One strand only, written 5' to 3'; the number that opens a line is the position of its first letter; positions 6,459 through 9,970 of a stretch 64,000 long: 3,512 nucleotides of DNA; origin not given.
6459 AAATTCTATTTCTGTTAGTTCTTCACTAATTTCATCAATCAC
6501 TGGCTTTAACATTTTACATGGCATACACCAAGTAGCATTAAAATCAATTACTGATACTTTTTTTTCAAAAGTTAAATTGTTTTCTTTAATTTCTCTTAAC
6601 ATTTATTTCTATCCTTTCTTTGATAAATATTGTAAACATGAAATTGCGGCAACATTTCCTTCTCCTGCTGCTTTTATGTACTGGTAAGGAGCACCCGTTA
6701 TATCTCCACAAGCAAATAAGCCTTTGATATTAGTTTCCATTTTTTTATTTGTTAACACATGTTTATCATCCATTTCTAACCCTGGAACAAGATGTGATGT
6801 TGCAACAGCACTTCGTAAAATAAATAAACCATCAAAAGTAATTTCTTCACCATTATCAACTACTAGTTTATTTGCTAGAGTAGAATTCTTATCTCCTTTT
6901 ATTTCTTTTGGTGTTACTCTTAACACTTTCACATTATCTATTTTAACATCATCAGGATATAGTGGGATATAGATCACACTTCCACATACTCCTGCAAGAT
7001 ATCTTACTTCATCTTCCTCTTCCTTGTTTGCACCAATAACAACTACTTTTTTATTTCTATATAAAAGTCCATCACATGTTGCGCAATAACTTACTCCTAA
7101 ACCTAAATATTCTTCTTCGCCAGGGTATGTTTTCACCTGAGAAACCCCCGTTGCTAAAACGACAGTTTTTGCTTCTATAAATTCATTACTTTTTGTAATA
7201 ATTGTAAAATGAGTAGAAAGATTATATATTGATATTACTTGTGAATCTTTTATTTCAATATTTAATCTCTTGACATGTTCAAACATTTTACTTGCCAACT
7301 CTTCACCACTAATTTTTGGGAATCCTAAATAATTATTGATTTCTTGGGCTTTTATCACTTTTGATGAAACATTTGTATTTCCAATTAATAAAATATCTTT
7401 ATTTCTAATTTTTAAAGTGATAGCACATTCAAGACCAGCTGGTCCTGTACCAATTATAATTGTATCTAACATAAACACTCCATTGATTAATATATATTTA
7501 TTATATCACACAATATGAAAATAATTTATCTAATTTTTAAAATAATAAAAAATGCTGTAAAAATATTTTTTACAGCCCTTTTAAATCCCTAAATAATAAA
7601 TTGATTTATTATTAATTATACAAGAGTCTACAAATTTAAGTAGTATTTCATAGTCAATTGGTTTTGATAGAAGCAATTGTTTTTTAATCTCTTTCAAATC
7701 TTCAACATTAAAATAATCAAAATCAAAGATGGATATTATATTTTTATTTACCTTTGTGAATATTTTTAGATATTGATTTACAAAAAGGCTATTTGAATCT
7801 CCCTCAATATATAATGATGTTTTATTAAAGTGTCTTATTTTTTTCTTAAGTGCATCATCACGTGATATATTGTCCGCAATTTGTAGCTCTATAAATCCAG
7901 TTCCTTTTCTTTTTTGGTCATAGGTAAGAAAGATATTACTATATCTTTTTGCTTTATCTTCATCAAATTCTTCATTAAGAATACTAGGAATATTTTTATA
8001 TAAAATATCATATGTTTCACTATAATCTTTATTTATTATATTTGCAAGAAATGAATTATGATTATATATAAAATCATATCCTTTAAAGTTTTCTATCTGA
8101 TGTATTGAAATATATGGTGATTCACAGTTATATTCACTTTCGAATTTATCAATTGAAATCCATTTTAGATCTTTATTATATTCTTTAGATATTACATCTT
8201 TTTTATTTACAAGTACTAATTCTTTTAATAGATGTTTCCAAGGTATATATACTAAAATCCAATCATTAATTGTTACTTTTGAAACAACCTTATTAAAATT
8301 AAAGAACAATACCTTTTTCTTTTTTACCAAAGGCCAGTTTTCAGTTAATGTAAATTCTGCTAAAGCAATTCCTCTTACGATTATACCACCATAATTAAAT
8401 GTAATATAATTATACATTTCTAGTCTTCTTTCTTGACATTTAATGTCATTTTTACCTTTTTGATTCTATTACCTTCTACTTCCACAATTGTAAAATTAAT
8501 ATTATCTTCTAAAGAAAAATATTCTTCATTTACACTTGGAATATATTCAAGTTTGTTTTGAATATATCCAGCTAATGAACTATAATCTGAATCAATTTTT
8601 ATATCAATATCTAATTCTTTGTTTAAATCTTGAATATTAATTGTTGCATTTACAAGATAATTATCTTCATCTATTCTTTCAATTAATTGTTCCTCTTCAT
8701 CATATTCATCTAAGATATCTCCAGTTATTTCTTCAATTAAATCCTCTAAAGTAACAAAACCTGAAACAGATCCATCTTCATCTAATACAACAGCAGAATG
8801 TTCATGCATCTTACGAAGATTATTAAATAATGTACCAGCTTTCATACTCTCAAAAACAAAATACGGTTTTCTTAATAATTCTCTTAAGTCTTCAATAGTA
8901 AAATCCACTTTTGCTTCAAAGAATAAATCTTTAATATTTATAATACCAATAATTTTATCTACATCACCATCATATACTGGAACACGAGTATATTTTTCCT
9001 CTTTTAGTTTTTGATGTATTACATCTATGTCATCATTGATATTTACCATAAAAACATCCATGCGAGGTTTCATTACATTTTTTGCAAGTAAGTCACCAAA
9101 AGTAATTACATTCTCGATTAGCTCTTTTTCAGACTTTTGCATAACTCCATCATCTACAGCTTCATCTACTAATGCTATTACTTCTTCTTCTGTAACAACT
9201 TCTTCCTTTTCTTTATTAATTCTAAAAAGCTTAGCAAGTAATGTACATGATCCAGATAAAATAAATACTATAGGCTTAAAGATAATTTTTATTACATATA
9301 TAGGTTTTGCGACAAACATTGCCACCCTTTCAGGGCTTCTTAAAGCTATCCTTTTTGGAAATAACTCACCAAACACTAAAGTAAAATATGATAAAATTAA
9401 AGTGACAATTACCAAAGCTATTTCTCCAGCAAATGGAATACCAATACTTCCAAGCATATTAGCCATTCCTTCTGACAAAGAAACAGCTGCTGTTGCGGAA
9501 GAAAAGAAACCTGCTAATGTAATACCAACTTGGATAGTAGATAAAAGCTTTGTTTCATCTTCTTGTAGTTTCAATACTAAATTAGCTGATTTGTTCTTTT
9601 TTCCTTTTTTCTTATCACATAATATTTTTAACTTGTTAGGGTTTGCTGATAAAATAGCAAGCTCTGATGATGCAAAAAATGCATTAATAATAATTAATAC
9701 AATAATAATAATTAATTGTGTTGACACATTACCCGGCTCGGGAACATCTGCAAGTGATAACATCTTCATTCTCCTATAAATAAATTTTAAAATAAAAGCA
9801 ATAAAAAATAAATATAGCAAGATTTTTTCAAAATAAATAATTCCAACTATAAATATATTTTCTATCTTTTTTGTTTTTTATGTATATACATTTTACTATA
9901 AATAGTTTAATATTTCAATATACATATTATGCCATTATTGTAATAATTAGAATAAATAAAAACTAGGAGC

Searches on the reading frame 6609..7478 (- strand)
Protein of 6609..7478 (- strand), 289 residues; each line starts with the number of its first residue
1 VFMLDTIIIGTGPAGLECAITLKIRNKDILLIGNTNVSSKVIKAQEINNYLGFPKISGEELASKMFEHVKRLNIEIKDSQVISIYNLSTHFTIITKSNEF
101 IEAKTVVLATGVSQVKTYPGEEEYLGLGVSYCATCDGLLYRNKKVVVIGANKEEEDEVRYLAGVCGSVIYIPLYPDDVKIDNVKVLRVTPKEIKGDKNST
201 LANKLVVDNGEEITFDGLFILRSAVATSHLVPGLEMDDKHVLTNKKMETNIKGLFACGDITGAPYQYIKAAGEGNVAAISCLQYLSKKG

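Call 76: search_protein_families(library=pfam, proteins=[window:6609-7478:-], max_evalue=0.00001)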
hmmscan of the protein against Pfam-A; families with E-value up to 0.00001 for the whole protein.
window:6609-7478:- (289 aa): 5 families
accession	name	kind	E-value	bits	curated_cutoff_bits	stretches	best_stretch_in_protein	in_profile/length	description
PF07992.20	Pyr_redox_2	-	9.6e-30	104.4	26.1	2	5-150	2-150/291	Pyridine nucleotide-disulphide oxidoreductase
PF13738.12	Pyr_redox_3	-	8.7e-16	58.5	30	1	54-151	76-173/305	Pyridine nucleotide-disulphide oxidoreductase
PF01134.28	GIDA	-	1.7e-12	47.5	22.1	0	242-287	345-389/391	Glucose inhibited division protein A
PF03486.20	HI0933_like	-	1.2e-08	35.2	50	0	5-40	2-38/244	HI0933-like protein Rossmann domain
PF00890.30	FAD_binding_2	-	1.6e-07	31.3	20.4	0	5-37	1-33/414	FAD binding domain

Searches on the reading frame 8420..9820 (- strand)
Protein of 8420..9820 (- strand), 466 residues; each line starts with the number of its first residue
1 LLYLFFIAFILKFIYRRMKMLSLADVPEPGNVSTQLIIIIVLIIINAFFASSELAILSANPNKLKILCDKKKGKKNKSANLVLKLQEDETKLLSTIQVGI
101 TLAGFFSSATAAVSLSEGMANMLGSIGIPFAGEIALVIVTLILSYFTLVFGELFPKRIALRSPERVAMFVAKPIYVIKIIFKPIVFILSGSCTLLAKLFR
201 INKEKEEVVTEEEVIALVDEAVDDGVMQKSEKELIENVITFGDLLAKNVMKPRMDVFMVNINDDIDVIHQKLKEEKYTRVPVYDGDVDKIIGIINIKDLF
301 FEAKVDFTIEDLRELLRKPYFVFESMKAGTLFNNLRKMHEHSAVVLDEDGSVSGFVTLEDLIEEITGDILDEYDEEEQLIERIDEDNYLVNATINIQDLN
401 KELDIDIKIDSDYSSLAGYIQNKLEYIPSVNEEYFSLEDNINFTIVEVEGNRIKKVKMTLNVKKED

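Call 76: search_protein_families(library=pfam, proteins=[window:8420-9820:-], max_evalue=0.00001)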
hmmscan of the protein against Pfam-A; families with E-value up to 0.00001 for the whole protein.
window:8420-9820:- (466 aa): 3 families
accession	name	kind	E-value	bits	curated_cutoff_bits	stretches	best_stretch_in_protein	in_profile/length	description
PF01595.25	CNNM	-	1.8e-46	158.5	28.4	1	37-231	1-181/181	Cyclin M transmembrane N-terminal domain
PF03471.22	CorC_HlyC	-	2.8e-18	66.1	27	1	382-460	2-79/81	Transporter associated domain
PF00571.33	CBS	-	3.5e-15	56.5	24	2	247-300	2-52/57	CBS domain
